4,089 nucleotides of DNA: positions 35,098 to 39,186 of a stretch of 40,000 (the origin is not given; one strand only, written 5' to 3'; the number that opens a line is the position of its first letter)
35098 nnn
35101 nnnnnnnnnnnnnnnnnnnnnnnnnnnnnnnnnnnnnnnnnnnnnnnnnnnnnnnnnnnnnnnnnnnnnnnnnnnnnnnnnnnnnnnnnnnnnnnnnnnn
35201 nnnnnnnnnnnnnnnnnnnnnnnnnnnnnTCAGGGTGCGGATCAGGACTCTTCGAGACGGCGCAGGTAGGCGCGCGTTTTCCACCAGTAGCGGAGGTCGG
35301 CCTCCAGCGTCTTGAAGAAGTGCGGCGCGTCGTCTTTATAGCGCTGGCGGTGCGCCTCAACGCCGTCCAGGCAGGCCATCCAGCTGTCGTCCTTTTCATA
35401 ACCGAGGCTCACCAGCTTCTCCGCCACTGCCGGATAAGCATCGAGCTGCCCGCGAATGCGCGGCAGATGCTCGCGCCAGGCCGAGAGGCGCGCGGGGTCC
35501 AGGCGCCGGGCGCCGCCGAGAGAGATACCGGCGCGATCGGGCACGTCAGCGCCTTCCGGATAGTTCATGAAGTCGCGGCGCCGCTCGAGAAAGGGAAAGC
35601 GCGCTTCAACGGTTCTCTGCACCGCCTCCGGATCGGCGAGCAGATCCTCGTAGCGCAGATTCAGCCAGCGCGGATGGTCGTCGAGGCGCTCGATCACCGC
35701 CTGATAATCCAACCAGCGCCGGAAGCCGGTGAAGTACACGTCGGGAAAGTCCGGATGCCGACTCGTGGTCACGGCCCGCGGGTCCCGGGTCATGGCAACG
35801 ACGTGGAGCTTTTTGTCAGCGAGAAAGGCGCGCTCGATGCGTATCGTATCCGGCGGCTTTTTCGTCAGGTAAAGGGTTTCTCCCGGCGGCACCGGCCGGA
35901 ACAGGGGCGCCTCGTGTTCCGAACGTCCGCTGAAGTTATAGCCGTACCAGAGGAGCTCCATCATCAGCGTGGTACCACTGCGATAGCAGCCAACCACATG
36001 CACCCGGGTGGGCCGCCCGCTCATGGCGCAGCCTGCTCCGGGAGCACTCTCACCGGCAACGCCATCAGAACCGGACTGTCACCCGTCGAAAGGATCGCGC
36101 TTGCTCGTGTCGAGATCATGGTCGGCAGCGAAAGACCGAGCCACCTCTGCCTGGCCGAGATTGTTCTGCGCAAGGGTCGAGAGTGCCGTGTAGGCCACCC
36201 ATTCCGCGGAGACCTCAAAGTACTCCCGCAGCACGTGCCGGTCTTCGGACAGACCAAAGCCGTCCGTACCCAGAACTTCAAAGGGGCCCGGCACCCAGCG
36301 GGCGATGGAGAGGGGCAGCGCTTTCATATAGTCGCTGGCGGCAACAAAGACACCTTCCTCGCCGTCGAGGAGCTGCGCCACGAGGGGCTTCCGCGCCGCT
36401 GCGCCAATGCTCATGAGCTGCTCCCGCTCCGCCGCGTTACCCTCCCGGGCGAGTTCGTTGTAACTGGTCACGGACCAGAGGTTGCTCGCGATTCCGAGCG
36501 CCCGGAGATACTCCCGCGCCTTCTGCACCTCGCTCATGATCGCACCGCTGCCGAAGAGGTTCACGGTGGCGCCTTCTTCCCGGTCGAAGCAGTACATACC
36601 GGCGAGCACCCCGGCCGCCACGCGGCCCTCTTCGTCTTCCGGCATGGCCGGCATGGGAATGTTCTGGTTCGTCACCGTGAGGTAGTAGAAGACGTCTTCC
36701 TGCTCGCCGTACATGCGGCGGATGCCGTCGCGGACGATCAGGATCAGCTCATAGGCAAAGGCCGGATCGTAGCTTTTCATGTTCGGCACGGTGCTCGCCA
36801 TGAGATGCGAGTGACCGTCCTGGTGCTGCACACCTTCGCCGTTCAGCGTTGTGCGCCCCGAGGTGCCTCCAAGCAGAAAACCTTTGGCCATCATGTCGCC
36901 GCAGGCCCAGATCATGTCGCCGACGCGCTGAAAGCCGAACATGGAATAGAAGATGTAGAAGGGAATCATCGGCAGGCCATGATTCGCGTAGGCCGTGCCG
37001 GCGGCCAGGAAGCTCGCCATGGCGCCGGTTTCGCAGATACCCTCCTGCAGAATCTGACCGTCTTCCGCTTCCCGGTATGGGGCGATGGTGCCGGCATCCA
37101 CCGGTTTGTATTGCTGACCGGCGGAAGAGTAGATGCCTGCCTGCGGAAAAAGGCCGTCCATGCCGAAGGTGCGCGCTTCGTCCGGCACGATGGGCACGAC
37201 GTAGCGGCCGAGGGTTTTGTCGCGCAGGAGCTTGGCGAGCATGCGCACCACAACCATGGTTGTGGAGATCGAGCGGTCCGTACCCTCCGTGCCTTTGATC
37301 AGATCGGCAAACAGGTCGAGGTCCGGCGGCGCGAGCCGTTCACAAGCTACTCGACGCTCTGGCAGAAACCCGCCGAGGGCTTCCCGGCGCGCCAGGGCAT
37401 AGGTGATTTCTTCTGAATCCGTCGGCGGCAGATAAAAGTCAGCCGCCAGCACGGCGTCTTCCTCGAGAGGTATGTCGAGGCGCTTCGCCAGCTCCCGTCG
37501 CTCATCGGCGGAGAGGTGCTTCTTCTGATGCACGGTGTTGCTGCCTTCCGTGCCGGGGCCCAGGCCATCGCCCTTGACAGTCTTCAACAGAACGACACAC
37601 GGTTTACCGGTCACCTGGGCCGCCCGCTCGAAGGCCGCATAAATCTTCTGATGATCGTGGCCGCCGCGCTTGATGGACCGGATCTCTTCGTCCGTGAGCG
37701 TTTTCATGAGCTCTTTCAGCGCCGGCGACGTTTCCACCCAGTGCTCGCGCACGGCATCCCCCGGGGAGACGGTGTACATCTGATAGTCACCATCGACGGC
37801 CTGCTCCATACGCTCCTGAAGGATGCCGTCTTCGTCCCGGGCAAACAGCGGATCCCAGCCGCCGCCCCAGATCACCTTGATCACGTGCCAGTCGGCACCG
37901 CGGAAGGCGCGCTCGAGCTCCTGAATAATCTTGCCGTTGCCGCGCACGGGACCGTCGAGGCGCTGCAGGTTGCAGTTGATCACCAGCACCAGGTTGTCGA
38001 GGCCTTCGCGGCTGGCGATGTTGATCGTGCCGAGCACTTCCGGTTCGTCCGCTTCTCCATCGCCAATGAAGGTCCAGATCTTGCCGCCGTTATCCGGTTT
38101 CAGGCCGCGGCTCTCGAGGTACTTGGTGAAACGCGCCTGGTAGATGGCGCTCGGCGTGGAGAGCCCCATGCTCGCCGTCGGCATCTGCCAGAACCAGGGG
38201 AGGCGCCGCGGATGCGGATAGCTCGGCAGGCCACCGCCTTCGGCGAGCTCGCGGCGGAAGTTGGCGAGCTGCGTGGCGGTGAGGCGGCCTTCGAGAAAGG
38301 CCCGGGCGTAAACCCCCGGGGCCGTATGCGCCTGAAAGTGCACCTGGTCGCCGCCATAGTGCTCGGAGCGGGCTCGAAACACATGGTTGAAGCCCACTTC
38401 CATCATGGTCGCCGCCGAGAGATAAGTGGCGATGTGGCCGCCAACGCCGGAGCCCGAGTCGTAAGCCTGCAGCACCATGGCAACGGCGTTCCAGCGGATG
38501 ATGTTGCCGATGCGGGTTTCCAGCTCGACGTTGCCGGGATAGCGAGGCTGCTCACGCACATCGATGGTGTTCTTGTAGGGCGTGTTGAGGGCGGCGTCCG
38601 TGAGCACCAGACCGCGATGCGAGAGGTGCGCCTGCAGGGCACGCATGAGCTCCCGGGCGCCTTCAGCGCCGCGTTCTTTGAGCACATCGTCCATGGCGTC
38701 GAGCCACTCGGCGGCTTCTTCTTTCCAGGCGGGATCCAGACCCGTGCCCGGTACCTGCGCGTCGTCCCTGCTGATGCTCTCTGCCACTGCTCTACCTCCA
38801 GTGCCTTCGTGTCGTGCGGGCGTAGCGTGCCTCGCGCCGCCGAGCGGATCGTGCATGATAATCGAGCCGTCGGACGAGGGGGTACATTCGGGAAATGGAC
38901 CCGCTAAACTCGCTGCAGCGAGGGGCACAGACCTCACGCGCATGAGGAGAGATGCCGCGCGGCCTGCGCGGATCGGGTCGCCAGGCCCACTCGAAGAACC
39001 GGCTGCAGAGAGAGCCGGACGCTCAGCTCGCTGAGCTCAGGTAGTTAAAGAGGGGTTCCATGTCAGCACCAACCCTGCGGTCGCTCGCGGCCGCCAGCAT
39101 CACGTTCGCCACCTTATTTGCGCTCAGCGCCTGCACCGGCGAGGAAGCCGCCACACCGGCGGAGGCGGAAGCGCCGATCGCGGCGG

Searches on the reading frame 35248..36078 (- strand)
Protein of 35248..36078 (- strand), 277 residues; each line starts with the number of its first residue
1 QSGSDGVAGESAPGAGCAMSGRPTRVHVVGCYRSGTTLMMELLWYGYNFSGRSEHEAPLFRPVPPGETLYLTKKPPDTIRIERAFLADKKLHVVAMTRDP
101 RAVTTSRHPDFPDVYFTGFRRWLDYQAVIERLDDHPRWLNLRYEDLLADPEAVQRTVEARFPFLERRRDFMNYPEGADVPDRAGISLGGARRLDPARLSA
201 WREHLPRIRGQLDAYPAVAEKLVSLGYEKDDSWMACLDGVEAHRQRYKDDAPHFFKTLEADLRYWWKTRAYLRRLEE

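Call 70: search_protein_families(library=pfam, max_evalue=0.00001, proteins=[window:35248-36078:-])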
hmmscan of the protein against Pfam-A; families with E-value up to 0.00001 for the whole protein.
window:35248-36078:- (277 aa): 1 family
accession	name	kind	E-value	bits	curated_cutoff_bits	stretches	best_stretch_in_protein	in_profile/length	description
PF13469.12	Sulfotransfer_3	-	1e-06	29.6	27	0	60-158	94-207/216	Sulfotransferase family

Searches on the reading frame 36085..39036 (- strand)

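Call 70: search_protein_families(library=pfam, max_evalue=0.00001, proteins=[window:36085-39036:-])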
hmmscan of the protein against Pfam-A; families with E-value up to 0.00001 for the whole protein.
window:36085-39036:- (984 aa): 3 families
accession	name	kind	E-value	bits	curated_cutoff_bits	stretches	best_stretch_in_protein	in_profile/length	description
PF17831.6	PDH_E1_M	-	5.7e-96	320.7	23.2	1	571-793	4-226/229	Pyruvate dehydrogenase E1 component middle domain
PF22613.1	Transketolase_C_1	-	4.2e-16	59.6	27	1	813-942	1-112/113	Transketolase-like TK C-terminal domain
PF00456.26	Transketolase_N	-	1.3e-11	44.5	22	0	199-389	22-214/334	Transketolase, thiamine diphosphate binding domain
